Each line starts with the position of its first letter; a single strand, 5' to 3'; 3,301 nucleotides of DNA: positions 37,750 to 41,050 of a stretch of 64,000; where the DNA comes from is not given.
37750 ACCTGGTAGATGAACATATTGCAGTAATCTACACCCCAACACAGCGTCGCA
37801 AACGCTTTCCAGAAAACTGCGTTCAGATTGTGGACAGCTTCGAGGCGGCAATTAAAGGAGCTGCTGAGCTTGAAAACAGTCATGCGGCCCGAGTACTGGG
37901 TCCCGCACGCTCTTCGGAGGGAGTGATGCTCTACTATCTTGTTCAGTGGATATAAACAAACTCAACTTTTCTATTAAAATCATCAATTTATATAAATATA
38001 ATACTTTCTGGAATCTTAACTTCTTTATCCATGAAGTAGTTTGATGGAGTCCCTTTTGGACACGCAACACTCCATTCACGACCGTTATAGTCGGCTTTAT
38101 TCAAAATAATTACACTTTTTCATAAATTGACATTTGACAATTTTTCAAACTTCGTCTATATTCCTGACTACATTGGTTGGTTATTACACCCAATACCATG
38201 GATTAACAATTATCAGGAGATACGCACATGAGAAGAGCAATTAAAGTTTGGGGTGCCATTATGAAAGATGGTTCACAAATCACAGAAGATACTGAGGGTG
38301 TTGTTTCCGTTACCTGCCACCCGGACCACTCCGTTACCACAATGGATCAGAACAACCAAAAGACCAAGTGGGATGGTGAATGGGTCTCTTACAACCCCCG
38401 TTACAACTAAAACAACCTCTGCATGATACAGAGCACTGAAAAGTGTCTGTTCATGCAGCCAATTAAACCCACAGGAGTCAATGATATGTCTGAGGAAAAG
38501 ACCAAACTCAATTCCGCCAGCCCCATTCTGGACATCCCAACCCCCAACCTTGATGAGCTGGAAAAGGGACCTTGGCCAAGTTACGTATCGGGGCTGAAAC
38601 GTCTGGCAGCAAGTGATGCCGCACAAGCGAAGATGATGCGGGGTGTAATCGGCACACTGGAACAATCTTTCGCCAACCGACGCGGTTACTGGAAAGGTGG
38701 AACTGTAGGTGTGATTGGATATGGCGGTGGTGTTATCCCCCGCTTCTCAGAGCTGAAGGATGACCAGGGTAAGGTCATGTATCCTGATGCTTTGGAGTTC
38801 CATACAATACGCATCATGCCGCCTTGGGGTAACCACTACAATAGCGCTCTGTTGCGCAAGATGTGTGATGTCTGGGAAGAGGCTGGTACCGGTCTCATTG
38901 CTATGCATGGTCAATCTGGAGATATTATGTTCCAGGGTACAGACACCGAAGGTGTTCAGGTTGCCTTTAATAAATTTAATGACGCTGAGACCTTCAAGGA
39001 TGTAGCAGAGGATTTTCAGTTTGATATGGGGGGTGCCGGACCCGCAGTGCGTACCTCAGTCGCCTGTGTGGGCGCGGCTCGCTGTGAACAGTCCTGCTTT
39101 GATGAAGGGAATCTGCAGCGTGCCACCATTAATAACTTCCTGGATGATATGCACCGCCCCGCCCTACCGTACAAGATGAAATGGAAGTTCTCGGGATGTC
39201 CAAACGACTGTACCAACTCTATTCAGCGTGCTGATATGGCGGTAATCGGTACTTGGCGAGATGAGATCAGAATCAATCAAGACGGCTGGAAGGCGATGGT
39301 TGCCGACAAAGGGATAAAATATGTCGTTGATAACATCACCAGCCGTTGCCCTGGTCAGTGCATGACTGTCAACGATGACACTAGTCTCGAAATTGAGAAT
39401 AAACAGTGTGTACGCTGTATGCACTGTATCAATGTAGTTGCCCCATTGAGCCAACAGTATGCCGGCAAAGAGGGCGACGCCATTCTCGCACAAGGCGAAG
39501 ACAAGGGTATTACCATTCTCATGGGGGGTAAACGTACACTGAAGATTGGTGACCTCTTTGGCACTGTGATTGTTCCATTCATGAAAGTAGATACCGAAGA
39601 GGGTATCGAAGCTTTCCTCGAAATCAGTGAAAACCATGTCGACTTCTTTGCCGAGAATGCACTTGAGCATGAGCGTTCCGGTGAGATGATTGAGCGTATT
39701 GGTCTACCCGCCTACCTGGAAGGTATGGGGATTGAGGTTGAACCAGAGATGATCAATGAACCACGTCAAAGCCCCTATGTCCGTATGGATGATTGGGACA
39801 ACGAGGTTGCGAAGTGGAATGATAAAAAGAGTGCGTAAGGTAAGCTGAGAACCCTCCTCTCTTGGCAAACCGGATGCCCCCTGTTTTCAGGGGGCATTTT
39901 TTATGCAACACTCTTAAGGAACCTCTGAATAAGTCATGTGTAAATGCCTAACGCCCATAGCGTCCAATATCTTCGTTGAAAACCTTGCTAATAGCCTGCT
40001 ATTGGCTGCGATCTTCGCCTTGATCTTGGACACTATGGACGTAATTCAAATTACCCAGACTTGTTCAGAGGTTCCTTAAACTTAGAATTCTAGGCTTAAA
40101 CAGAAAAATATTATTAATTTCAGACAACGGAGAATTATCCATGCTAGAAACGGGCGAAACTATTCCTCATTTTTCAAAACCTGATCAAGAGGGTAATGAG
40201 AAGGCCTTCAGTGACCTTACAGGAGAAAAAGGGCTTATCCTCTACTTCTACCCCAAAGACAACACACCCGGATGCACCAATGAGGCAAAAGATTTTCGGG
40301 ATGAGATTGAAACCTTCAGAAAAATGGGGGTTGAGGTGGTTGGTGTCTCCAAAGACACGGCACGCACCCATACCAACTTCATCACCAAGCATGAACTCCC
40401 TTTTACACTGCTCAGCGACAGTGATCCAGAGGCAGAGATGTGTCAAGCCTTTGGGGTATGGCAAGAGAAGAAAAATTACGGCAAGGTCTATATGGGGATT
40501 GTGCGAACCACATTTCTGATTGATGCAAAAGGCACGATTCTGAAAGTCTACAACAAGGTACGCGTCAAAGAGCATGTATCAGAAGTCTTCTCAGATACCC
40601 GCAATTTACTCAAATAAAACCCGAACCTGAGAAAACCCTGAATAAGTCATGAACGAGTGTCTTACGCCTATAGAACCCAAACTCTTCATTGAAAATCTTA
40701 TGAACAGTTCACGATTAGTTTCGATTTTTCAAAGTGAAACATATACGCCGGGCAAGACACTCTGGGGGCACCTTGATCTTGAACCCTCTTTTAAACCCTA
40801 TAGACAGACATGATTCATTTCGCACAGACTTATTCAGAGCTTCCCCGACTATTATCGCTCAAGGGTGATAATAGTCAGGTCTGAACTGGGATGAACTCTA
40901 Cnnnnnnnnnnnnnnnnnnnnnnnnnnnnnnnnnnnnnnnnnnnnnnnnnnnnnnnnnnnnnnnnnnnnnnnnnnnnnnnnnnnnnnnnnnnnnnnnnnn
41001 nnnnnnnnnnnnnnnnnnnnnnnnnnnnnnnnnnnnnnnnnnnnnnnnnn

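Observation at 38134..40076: Stand-alone DsrA-like sulfite reductase gene without dsrB, bracketed by a strong promoter and a MITE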

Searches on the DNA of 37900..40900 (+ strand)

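Call 73: search_rna_families(source=window, start=37900, end=40900, threshold=evalue, max_evalue=5)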
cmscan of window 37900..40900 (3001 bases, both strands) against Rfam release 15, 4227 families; matches with E-value up to 5: 5.
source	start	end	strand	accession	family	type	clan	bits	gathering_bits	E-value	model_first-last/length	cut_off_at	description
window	38089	38158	-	RF01560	DdR10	Gene; snRNA; snoRNA; CD-box;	-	31.2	48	1.2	1-81/81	no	Dictyostelium snoRNA DdR10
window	39870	39902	+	RF02398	sau-6072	Gene; sRNA;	-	22.6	50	0.21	1-53/53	no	Staphylococcus sRNA sau-6072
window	39818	39904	+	RF01859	Phe_leader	Cis-reg; leader;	-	21.4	55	2.2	1-125/125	no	Phenylalanine leader peptide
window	40497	40594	-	RF02120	FTX_2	Gene; lncRNA;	-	19.4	48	1.5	1-97/97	no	FTX transcript, XIST regulator conserved region 2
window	39851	39904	+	RF02837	anti-hemB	Gene; sRNA;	-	16.8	49.5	1.3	1-81/81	no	Burkholderia RNA 7 (anti-hemB)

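Call 90: build_rna_model(alignment_id=A3, structure=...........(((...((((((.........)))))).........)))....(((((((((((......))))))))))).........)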
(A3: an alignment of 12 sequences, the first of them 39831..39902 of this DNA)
Model R1 built from alignment A3 (12 sequences, 91 columns); structure: as given.
model positions 76; base pairs 20; branch points 1; effective number of sequences 4.25; information 0.743 bits per position. Calibrated on 0.2 Mb of random sequence (short: E-values are rough).
structure used (alignment columns):
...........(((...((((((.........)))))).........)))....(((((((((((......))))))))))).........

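Call 91: search_with_rna_model(model_id=R1, sources=[window, L001, L002, L007, L008, L009, L010, L011, L012, L013, L015, L016, L017, L018, L019, L020, L021, L022, L023, L024, L025, L027, L028, L029, L030, L031, L033, L035, L036, L037, L038, L039, L040, L041, L042, L044, L045, L046, L047, L048, L049, L050, L051, L052, L053, L054, L057, L060, L061], max_evalue=1)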
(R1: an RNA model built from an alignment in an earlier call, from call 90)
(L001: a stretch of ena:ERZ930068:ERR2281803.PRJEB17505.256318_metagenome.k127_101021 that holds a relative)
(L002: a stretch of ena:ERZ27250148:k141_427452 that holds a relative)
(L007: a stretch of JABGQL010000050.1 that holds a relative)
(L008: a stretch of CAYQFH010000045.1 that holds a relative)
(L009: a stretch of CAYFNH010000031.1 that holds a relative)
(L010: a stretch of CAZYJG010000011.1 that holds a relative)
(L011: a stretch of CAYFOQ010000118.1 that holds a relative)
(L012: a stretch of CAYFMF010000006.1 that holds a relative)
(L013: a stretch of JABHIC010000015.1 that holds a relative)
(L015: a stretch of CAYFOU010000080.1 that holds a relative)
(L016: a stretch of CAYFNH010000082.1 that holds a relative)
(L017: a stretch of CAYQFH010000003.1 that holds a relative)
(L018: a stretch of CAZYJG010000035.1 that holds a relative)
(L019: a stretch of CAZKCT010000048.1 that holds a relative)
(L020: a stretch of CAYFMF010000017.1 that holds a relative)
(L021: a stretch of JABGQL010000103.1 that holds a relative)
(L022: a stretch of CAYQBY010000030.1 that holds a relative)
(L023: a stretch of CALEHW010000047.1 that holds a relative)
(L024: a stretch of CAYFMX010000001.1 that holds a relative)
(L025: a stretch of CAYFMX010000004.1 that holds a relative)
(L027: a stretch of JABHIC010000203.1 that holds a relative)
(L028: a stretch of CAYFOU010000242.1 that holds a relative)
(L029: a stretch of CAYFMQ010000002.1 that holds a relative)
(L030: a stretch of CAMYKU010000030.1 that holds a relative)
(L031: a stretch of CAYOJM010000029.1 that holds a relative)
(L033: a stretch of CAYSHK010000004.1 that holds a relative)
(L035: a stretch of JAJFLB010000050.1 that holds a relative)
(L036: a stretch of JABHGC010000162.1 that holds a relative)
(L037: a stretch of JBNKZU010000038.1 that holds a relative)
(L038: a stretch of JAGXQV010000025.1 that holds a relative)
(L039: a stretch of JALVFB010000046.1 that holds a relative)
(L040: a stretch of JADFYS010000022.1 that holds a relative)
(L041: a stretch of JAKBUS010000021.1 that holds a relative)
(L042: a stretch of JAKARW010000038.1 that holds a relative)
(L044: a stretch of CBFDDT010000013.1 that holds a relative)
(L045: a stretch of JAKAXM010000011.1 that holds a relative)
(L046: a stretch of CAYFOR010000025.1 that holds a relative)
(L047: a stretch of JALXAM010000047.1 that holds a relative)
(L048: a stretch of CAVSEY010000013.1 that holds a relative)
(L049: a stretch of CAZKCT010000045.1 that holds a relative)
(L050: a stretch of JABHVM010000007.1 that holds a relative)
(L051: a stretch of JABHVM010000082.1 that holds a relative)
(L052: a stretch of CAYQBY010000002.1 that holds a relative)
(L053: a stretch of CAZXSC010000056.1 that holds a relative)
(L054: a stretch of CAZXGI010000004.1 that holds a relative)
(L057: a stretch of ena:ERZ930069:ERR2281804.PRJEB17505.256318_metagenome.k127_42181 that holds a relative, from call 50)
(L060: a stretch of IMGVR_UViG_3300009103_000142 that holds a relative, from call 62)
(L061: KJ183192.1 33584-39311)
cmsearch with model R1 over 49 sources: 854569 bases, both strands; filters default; matches with E-value up to 1: 20.
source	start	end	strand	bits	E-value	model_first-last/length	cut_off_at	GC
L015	1309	1385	+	89.8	2.5e-23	1-76/76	no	0.57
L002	11357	11434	+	86.7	2.2e-22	1-76/76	no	0.5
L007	11357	11434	+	86.7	2.2e-22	1-76/76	no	0.5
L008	10293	10368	+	86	3.5e-22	1-76/76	no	0.53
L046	11398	11474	+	83.7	1.7e-21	1-76/76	no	0.51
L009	9868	9945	+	83.1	2.5e-21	1-76/76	no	0.55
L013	5364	5436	+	78.4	6.3e-20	1-76/76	no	0.55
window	39831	39902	+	75.3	5.6e-19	1-76/76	no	0.53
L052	11367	11442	+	69.3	3.4e-17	1-76/76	no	0.55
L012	11404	11476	+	67.4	1.2e-16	1-76/76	no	0.62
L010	11407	11480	+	65.8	3.9e-16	1-76/76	no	0.59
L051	8734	8813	+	61.1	9.1e-15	1-76/76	no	0.46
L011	6893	6958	+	48.4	6e-11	1-76/76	no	0.56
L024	11317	11399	+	42.3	3.9e-09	1-76/76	no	0.42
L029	5525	5584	+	19.5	0.025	1-76/76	no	0.4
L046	11443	11469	-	19.4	0.026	44-70/76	no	0.56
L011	6925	6953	-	17.7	0.083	44-70/76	no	0.59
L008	10907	10973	-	17.5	0.1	1-76/76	no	0.45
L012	11940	12019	-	14.3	0.86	1-76/76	no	0.57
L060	8835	8891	-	14.2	0.92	1-76/76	no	0.33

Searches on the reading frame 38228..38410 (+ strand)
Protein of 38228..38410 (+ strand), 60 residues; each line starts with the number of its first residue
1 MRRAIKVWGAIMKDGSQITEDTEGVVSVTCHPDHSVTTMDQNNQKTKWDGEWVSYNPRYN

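Call 3: search_protein_families(library=pfam, proteins=[window:38228-38410:+], max_evalue=0.01)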
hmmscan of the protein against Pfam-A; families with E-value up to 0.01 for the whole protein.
window:38228-38410:+ (60 aa): 0 families

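Call 4: search_protein_families(library=ncbifam, proteins=[window:38228-38410:+], max_evalue=0.01)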
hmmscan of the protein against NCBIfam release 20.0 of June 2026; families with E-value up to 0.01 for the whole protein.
window:38228-38410:+ (60 aa): 0 families

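Call 23: find_homologous_proteins(query=window:38228-38407:+, max_evalue=0.01)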
Query window:38228-38407:+ (60 aa): 10 proteins with E <= 0.01 among 10 candidates.
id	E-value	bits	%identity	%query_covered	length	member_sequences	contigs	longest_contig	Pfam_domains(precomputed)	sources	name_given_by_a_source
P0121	2.7e-32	127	93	100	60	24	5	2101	-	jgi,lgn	-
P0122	3.5e-31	123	90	100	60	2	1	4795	-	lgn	-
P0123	1.6e-30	121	88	100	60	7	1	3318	-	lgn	-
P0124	2.2e-28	114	85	100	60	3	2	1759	-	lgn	-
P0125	4.5e-27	110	80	100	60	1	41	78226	-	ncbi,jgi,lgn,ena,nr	ncbi:MAG: hypothetical protein HN842_00570 [Gammaproteobacteria bacterium]|jgi:hypothetical protein|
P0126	1.1e-26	109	78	100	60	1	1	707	-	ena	-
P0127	3.4e-26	107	78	100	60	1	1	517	-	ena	-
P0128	3.7e-24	101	96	77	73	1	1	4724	-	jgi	jgi:hypothetical protein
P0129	1.4e-22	96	73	100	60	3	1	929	-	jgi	-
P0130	2.1e-22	96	86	82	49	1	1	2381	-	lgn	-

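Call 43: predict_structure(alignment_id=A1)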
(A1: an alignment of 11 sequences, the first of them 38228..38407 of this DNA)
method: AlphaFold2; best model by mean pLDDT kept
length: 60 residues; sequences in the alignment: 11
mean_pLDDT: 87.1   pTM: 0.70
mean pLDDT of the five models: 87.1, 84.9, 80.7, 78.5, 76.8
residues with pLDDT >= 90: 34; 70-90: 22; 50-70: 3; < 50: 1
segments of 3 or more residues with pLDDT < 50: none
pLDDT, mean of each block of 10 residues (from residue 1): 85 90 85 93 90 80
secondary structure, 60 per line:
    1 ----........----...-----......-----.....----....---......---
elements in order: E5-12 E17-19 E25-30 E36-40 E45-48 E52-57

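Call 46: search_protein_representatives(alignment_id=A1)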
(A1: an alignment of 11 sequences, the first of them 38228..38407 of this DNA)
Query: 11 sequences, 60 profile positions. Proteins with E-value up to 0.001 (for the whole library): 23; up to 1e-10: 9; up to 1e-30: 0. The best 23 are listed.
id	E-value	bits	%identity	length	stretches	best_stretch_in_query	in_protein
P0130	1.3e-29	117.9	-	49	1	12-60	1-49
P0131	4.0e-23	97.1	-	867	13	16-43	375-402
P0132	2.4e-18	81.8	-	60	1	1-60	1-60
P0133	1.2e-16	76.4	-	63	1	1-60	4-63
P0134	2.6e-14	68.9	-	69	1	2-60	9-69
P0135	5.4e-14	67.8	-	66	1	2-60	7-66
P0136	3.4e-12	62.0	-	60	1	1-60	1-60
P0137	1.2e-11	60.3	-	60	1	1-60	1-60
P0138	2.5e-11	59.3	-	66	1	2-60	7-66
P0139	4.0e-09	52.2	-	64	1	1-43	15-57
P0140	2.3e-07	46.6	-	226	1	12-60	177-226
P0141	4.3e-07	45.7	-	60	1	1-60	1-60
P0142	5.7e-07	45.3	-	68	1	2-60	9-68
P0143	1.8e-06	43.7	-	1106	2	28-42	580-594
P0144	2.0e-06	43.6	-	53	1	7-60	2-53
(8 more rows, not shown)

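Call 49: find_encoding_contigs(protein=P0133, flank=6000, max_places=3)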
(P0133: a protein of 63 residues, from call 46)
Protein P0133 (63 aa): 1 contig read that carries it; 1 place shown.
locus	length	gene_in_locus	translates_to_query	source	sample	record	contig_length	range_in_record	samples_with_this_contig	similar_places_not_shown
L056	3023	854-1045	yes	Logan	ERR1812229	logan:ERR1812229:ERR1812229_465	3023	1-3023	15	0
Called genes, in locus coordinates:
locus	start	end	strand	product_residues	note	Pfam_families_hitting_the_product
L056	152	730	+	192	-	PF04264:YceI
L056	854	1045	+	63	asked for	PF07202:Tcp10_C (faint)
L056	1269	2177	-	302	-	PF00126:HTH_1, PF03466:LysR_substrate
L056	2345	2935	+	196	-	PF00881:Nitroreductase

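Call 50: find_encoding_contigs(protein=P0134, flank=6000, max_places=3)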
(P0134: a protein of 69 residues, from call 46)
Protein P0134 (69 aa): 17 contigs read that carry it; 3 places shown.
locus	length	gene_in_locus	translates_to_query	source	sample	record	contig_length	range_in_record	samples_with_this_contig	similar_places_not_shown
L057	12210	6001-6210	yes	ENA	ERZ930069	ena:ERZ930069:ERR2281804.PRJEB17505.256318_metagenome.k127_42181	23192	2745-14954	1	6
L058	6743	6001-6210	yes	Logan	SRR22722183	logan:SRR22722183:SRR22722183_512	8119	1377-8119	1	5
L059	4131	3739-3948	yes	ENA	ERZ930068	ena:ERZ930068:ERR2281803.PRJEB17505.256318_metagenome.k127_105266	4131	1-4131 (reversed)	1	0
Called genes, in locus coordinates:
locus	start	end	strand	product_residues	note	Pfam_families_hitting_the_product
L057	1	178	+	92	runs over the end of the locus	-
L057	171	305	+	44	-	-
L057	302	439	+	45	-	-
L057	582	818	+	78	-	-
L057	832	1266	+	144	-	PF00011:HSP20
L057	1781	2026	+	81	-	-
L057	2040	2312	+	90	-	-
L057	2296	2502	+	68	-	PF11753:DUF3310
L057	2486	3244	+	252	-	PF02511:Thy1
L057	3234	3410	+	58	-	-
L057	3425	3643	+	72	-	-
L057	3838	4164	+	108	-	-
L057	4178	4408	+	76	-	-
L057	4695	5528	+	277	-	PF13609:Porin_4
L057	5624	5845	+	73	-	-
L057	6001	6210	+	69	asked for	-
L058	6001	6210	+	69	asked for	-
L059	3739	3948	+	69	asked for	-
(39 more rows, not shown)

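Call 52: fold_search(model_id=the predicted structure, library=pdb)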
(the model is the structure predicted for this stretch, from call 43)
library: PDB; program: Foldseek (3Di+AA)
matches with E <= 10: 464; with E <= 0.001: 0
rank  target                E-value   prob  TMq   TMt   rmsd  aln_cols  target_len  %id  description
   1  2k57_MODEL_1_A        7.3e-01  0.33  0.39  0.41   5.5        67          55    4  Solution NMR Structure of Putative Lipoprotein from Pseudomonas syringae Gene Locus PSPTO2350. Northeast Struc (released 2008-09-30)
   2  3fif_C                8.2e-01  0.54  0.44  0.46   5.7        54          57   17  Crystal structure of the ygdR protein from E.coli. Northeast Structural Genomics target ER382A. (released 2009-01-06)
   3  3fif_A                9.2e-01  0.57  0.47  0.50   4.9        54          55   18  Crystal structure of the ygdR protein from E.coli. Northeast Structural Genomics target ER382A. (released 2009-01-06)
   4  6r5x_B                1.0e+00  0.30  0.38  0.32   9.7        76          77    6  8-bladed beta-propeller formed by four 2-bladed fragments (released 2019-11-13)
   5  5n76_A                1.2e+00  0.28  0.34  0.33   5.0        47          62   15  Crystal structure of the apo-form of the CO dehydrogenase accessory protein CooT from Rhodospirillum rubrum (released 2017-05-10)
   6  3pnn                  1.3e+00  0.14  0.32  0.09   7.3        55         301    9  The crystal structure of a glycosyltransferase from Porphyromonas gingivalis W83 (released 2010-12-15)
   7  5n76_B                1.5e+00  0.21  0.34  0.32   5.1        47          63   17  Crystal structure of the apo-form of the CO dehydrogenase accessory protein CooT from Rhodospirillum rubrum (released 2017-05-10)
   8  6v39_C                1.7e+00  0.20  0.43  0.14   6.0        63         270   11  Cryo-EM structure of the Acinetobacter baumannii Ribosome: 70S with P-site tRNA (released 2020-02-05)
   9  5oe3_B                1.8e+00  0.14  0.31  0.08   5.8        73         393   11  Crystal structure of the N-terminal domain of PqsA in complex with anthraniloyl-AMP (crystal form 1) (released 2017-09-06)
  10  7vpg_A                1.9e+00  0.13  0.33  0.07  12.1        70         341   16  Crystal structure of the C-terminal tail of SARS-CoV-1 Orf6 complex with human nucleoporin pair Rae1-Nup98 (released 2022-01-19)
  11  6fhm_B                1.9e+00  0.12  0.31  0.12  13.1        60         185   13  Crystal structure of the F47E mutant of the lipoprotein localization factor, LolA (released 2018-07-25)
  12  4yyp_A                2.2e+00  0.08  0.26  0.19  11.1        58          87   21  Crystal structure of human PLK4-PB3 in complex with STIL-CC (released 2015-07-29)
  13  8a0j_B                2.2e+00  0.08  0.26  0.12  12.7        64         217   11  Crystal structure of the kinetoplastid kinetochore protein Trypanosoma congolense KKT2 divergent polo-box domain (released 2022-06-15)
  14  3x0u_A                2.2e+00  0.06  0.23  0.05   8.0        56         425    9  Crystal structure of PirB (released 2015-08-26)
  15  4ari_A                2.2e+00  0.06  0.20  0.03   9.5        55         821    9  Ternary complex of E. coli leucyl-tRNA synthetase, tRNA(leu) and the benzoxaborole AN2679 in the editing conformation (released 2012-06-13)
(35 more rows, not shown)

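Call 62: find_related_loci(query=P0134, collection=viral_contigs, flank=8000)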
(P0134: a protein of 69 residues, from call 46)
Query P0134 (69 aa) in viral_contigs; peptide patterns used: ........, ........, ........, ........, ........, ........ (x = any residue, [..] = any of these).
2 stretches matched a pattern; 1 encode a relative of the query (tblastn E <= 1e-3); 1 distinct loci.
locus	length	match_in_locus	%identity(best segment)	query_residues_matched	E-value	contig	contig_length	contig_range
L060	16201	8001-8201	78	3-69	1e-34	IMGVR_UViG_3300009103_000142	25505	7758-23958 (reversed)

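Call 63: find_related_loci(query=window:38228-38407:+, collection=viral_contigs, flank=8000)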
Query window:38228-38407:+ (60 aa) in viral_contigs; peptide patterns used: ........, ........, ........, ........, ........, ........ (x = any residue, [..] = any of these).
12 stretches matched a pattern, but none encodes a relative of the query by tblastn (E <= 1e-3).
